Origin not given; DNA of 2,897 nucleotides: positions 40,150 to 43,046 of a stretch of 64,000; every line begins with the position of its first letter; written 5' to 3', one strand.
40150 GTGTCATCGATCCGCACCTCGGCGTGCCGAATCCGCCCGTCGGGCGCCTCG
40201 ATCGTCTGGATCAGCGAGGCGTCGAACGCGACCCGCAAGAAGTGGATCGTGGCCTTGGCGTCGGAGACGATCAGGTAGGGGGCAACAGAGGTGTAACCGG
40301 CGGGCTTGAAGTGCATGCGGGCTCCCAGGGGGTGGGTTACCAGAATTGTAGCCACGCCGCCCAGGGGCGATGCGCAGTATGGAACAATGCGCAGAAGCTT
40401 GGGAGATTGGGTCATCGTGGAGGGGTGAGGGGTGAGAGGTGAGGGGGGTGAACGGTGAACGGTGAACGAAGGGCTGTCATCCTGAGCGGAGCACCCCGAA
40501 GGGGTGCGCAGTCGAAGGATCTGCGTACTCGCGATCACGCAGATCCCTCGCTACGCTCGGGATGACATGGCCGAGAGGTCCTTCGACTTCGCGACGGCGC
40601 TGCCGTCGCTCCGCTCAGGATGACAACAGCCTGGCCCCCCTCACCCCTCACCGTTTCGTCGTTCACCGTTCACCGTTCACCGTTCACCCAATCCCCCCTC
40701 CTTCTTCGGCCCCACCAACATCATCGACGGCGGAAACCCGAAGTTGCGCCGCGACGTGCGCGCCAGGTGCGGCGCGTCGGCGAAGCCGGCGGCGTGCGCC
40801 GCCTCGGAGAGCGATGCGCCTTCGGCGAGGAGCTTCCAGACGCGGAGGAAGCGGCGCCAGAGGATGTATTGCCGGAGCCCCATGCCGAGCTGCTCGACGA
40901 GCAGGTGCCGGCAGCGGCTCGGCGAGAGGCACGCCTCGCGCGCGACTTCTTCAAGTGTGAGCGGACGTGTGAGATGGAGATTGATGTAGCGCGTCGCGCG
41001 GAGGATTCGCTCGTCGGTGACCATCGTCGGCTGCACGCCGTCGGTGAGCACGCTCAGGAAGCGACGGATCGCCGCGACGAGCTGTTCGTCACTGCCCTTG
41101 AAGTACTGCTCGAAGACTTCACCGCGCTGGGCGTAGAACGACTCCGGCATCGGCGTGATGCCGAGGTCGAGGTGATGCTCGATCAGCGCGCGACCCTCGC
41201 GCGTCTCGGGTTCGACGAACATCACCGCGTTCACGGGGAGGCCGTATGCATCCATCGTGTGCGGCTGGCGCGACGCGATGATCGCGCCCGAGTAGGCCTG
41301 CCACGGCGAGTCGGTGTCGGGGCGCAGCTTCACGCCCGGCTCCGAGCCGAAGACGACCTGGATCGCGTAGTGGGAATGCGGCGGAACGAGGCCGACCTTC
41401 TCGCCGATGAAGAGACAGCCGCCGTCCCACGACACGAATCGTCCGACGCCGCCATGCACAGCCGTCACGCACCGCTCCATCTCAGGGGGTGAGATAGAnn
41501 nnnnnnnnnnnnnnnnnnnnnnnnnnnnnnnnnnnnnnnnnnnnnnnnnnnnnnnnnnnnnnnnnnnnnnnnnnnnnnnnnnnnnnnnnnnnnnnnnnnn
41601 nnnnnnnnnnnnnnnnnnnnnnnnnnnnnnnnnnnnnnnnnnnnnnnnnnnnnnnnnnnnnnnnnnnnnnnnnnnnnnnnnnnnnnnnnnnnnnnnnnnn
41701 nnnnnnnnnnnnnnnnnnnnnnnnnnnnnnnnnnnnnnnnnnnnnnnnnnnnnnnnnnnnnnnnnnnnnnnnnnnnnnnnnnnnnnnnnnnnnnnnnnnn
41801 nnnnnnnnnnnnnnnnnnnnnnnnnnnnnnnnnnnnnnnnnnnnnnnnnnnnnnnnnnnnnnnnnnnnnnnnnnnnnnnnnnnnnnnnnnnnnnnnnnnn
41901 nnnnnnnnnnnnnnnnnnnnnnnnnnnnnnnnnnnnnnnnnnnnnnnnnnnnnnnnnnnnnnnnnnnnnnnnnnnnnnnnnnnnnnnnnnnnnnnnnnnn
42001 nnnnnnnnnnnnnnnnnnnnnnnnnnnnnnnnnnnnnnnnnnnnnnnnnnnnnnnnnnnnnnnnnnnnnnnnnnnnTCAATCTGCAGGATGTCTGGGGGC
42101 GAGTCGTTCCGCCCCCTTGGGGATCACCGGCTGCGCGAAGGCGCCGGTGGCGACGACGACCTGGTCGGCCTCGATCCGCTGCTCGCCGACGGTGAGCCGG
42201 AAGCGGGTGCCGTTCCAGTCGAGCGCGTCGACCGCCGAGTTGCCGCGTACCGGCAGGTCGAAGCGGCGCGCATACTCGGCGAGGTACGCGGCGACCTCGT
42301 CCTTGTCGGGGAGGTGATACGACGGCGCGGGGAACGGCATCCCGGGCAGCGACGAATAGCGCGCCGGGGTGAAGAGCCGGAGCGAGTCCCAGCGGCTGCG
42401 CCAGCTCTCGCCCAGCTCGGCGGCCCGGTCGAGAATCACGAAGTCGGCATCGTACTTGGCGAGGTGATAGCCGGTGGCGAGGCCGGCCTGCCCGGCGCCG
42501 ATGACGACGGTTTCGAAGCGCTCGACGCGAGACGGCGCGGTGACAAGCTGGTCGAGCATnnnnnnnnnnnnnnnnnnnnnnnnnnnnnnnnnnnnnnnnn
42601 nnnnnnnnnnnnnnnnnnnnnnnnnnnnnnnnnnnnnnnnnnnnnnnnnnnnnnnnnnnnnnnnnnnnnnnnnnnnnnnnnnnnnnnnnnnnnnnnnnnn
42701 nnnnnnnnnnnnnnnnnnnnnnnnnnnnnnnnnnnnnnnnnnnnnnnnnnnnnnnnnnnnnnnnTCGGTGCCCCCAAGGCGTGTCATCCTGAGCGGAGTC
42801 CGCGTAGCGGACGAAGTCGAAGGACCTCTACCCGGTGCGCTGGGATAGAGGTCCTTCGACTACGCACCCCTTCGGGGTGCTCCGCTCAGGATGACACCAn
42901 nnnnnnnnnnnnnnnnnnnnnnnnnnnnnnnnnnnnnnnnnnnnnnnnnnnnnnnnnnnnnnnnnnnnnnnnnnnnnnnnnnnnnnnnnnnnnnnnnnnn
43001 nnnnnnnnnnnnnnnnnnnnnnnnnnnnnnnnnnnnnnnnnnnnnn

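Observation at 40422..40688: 267-bp four-layer nested palindrome whose outer layers are tandem heptamer arrays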

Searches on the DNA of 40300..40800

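Call 8: search_rna_families(source=window, start=40300, end=40800, threshold=evalue, max_evalue=10)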
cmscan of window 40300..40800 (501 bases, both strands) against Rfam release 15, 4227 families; matches with E-value up to 10: 6.
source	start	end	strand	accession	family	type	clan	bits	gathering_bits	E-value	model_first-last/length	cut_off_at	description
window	40432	40651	-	RF04159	MIR1437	Gene; miRNA;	-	26.3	168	0.022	1-192/192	no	MIR1437 microRNA precursor family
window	40452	40655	-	RF04119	MIR1858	Gene; miRNA;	-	26.1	137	0.027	1-197/197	no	MIR1858 microRNA precursor family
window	40432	40651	+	RF04159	MIR1437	Gene; miRNA;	-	22.5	168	0.15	1-192/192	no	MIR1437 microRNA precursor family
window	40475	40624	+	RF04119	MIR1858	Gene; miRNA;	-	20.5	137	0.51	1-197/197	no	MIR1858 microRNA precursor family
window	40613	40674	-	RF00060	HgcE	Gene; snRNA; snoRNA; HACA-box;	-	11.4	50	8.9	1-130/130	no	HgcE RNA (Pab105)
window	40688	40728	-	RF01276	sR53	Gene; snRNA; snoRNA; CD-box;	-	10.8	49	5.9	1-60/60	no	Small nucleolar RNA sR53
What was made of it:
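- On Any Rfam RNA family: Within 40300-40800 there are only sub-threshold plant miRNA-hairpin noise hits (call 8).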

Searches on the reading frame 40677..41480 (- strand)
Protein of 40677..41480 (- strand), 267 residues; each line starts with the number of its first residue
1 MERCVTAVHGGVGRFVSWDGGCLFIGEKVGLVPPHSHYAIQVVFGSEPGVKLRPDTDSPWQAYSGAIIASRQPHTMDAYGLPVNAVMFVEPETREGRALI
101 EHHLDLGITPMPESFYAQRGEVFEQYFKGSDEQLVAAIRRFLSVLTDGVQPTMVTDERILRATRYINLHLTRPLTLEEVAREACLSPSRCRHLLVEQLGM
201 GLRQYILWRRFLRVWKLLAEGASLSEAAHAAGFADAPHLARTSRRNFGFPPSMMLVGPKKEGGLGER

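Call 12: find_encoding_contigs(protein=window:40677-41480:-, flank=3000, max_places=6)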
Protein window:40677-41480:- (267 aa): no gene with exactly this product is on record in the collection.
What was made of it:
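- Tried and rejected: It is not on record, so the source genome is not in that collection (call 12).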

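Call 13: search_protein_families(library=pfam, proteins=[window:40677-41480:-])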
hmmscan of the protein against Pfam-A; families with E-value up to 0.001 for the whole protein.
window:40677-41480:- (267 aa): 2 families
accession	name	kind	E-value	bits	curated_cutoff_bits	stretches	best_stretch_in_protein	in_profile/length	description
PF12833.13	HTH_18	-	2.9e-16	59.9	33.6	1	180-252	2-75/80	Helix-turn-helix domain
PF00165.29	HTH_AraC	-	2.3e-06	28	26.6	0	169-206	4-41/42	Bacterial regulatory helix-turn-helix proteins, AraC family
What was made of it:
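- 40677..41480 (-): Upstream gene: an AraC-family regulator whose stop codon (40677-40679) lies inside the heptamer array. Pfam HTH_18, E = 2.9e-16 (call 13).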

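Call 18: find_related_loci(query=window:40677-41480:-, collection=genome_contigs, flank=10000)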
Query window:40677-41480:- (267 aa) in genome_contigs; peptide patterns used: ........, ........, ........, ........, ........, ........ (x = any residue, [..] = any of these).
91 stretches matched a pattern; 27 encode a relative of the query (tblastn E <= 1e-3); 27 distinct loci.
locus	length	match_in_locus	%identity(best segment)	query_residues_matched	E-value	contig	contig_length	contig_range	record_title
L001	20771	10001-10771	92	5-261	5e-154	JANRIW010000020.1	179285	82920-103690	MAG: Gemmatimonadales bacterium isolate bins.137 k141_2518680, whole genome shotgun sequence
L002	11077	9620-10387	87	6-261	1e-142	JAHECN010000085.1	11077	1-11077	MAG: Gemmatimonadetes bacterium isolate Ww170 NODE_13629_length_11077_cov_5.952537, whole genome shotgun sequence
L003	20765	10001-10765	84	6-260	6e-139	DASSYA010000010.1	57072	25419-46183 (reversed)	MAG TPA_asm: Gemmatimonadales bacterium isolate SMAG_U664 k141_1350350, whole genome shotgun sequence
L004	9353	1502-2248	67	8-256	5e-112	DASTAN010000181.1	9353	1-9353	MAG TPA_asm: Gemmatimonadales bacterium isolate SMAG_U738 k141_759469, whole genome shotgun sequence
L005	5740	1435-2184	69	8-257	8e-110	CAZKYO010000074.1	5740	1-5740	MAG TPA_asm: uncultured Gemmatimonadaceae bacterium isolate binchicken_co118_191 genome assembly, contig: NODE_19309_len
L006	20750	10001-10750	64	7-254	3e-91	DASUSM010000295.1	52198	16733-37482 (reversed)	MAG TPA_asm: Gemmatimonadaceae bacterium isolate SMAG_U1736 k141_511251, whole genome shotgun sequence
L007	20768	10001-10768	56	1-254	3e-87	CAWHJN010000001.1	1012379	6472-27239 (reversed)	MAG: Rhodothermales bacterium isolate MFD01721.bin.1.94 genome assembly, contig: contig_28962, whole genome shotgun sequ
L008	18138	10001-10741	59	10-254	6e-83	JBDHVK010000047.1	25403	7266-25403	MAG: Gemmatimonas sp. isolate AS-MICRO-3CA.212 NODE_8155_length_25403_cov_13.045645, whole genome shotgun sequence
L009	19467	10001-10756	59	15-263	5e-82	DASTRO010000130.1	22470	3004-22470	MAG TPA_asm: Gemmatimonadaceae bacterium isolate SMAG_U2255 k141_965706, whole genome shotgun sequence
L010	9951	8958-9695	53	11-254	1e-80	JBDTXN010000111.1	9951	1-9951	MAG: Gemmatimonadota bacterium isolate cluster4_bin.117 NODE_18756_length_9951_cov_13.639046, whole genome shotgun seque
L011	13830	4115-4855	52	12-257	9e-77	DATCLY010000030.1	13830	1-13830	MAG TPA_asm: Gammaproteobacteria bacterium isolate SMAG_U7134 k141_761559, whole genome shotgun sequence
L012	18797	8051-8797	58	11-256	6e-77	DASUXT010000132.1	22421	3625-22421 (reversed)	MAG TPA_asm: Gemmatimonadaceae bacterium isolate SMAG_U1876 k141_1721007, whole genome shotgun sequence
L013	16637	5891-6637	57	11-256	2e-76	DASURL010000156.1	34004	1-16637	MAG TPA_asm: Gemmatimonadaceae bacterium isolate SMAG_U1706 k141_1058656, whole genome shotgun sequence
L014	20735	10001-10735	50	11-254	3e-75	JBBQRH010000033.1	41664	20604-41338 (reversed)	MAG: Gemmatimonadales bacterium isolate Co_metawrap_1662 Cmw_1662_k141_17128031_length_41664_cov_26.9560, whole genome s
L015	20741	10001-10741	57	12-256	2e-74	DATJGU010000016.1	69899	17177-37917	MAG TPA_asm: Gemmatimonadaceae bacterium isolate SMAG_U15494 k141_5629644, whole genome shotgun sequence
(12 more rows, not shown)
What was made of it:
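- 40677..41480 (-): Orthologues at 92%, 87% and 84% identity in Gemmatimonadales MAGs (call 18).
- On Heptanucleotide SSR arrays (STRR-type): The host is Gemmatimonadales (call 18).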

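Call 36: find_related_loci(query=window:40677-41480:-, collection=metagenome_contigs, flank=3000)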
Query window:40677-41480:- (267 aa) in metagenome_contigs; peptide patterns used: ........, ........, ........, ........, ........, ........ (x = any residue, [..] = any of these).
160 stretches matched a pattern; 83 encode a relative of the query (tblastn E <= 1e-3); the best 80 are kept; 80 distinct loci.
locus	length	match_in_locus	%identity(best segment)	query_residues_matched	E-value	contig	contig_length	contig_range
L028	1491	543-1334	60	1-262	8e-101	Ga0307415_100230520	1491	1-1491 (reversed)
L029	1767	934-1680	58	13-258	4e-95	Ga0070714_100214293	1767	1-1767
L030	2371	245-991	58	13-258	4e-93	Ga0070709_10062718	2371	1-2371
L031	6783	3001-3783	59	10-267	7e-90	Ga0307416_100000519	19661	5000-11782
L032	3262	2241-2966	60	15-254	2e-84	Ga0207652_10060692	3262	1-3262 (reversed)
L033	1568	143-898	60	11-258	2e-88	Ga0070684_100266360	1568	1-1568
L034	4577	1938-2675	55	13-256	2e-83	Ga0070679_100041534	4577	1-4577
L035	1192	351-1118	58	11-262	3e-89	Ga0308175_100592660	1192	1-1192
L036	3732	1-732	55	15-256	1e-82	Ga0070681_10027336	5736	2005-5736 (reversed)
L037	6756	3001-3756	60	11-258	3e-82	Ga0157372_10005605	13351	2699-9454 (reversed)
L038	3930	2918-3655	54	11-254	9e-82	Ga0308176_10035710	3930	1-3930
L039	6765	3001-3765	59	12-263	2e-81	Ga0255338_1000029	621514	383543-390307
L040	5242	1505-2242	54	11-254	6e-81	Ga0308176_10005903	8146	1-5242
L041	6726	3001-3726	58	15-254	2e-80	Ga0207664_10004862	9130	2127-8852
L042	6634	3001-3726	58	15-254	2e-80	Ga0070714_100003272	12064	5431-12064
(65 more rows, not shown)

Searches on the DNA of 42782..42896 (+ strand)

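Call 42: search_dna_similar(query=window:42782-42896:+, collection=plasmids, mode=distant, max_evalue=0.001, max_rows=30)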
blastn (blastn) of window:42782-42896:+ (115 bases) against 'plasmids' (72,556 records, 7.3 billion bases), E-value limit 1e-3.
No match.
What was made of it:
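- Tried and rejected: No match (call 42).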
